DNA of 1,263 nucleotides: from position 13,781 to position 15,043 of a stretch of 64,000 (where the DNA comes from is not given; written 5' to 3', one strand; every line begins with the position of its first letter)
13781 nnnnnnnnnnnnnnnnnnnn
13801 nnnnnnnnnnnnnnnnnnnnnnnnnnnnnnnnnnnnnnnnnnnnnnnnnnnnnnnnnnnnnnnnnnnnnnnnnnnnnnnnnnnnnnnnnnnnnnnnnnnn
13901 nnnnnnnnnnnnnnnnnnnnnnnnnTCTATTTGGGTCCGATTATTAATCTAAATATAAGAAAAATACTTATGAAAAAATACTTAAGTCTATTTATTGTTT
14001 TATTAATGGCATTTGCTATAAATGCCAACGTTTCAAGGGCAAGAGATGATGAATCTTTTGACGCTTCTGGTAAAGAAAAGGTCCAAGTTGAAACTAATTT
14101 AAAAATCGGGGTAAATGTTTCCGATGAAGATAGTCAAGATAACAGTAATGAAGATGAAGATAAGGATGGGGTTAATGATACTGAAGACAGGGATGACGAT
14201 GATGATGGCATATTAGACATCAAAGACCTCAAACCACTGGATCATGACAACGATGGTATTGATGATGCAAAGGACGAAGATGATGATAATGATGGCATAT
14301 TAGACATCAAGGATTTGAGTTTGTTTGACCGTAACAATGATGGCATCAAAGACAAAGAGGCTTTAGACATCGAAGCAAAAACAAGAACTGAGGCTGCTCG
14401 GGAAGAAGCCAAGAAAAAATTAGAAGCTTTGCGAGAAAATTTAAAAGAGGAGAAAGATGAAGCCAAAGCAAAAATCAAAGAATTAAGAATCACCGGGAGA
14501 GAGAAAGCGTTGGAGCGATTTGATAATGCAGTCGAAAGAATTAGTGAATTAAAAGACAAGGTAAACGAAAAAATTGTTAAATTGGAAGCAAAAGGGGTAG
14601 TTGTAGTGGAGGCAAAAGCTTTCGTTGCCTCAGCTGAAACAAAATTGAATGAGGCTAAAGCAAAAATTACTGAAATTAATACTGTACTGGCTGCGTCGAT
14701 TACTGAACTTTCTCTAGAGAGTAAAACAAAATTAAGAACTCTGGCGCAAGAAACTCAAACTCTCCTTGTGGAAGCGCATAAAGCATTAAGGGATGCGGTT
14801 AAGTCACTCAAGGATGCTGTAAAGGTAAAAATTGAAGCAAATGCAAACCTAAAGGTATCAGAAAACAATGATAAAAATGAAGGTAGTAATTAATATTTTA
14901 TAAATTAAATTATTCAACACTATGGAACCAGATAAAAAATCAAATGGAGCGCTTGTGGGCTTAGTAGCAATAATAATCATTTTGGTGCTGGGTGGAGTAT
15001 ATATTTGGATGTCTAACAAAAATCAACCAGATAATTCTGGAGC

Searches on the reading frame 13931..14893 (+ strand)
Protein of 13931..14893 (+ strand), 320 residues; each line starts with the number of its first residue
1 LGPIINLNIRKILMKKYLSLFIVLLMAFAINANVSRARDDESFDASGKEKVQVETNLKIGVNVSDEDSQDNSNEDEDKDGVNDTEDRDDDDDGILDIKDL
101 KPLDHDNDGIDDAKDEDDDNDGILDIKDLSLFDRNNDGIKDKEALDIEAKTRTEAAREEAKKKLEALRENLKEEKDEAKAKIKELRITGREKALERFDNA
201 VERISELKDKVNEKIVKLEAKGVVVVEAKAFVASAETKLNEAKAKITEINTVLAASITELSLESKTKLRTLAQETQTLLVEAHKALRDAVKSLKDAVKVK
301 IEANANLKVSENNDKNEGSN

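Call 5: search_protein_families(library=pfam, proteins=[window:13931-14893:+], max_evalue=0.01)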
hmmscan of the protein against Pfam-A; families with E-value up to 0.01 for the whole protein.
window:13931-14893:+ (320 aa): 0 families

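Call 12: search_protein_families(library=ncbifam, proteins=[window:13931-14893:+], max_evalue=0.01)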
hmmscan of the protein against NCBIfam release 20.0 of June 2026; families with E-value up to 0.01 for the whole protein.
window:13931-14893:+ (320 aa): 1 family
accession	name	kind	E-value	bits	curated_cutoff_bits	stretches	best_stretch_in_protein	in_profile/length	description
NF045780.1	TrlF_fam_ATP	equivalog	0.0015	17.3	350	1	26-315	329-633/944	TrlF family AAA-like ATPase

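Call 41: search_protein_families(library=pfam, proteins=[window:13970-14893:+], max_evalue=0.01)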
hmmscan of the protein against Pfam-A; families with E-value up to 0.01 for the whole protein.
window:13970-14893:+ (307 aa): 0 families
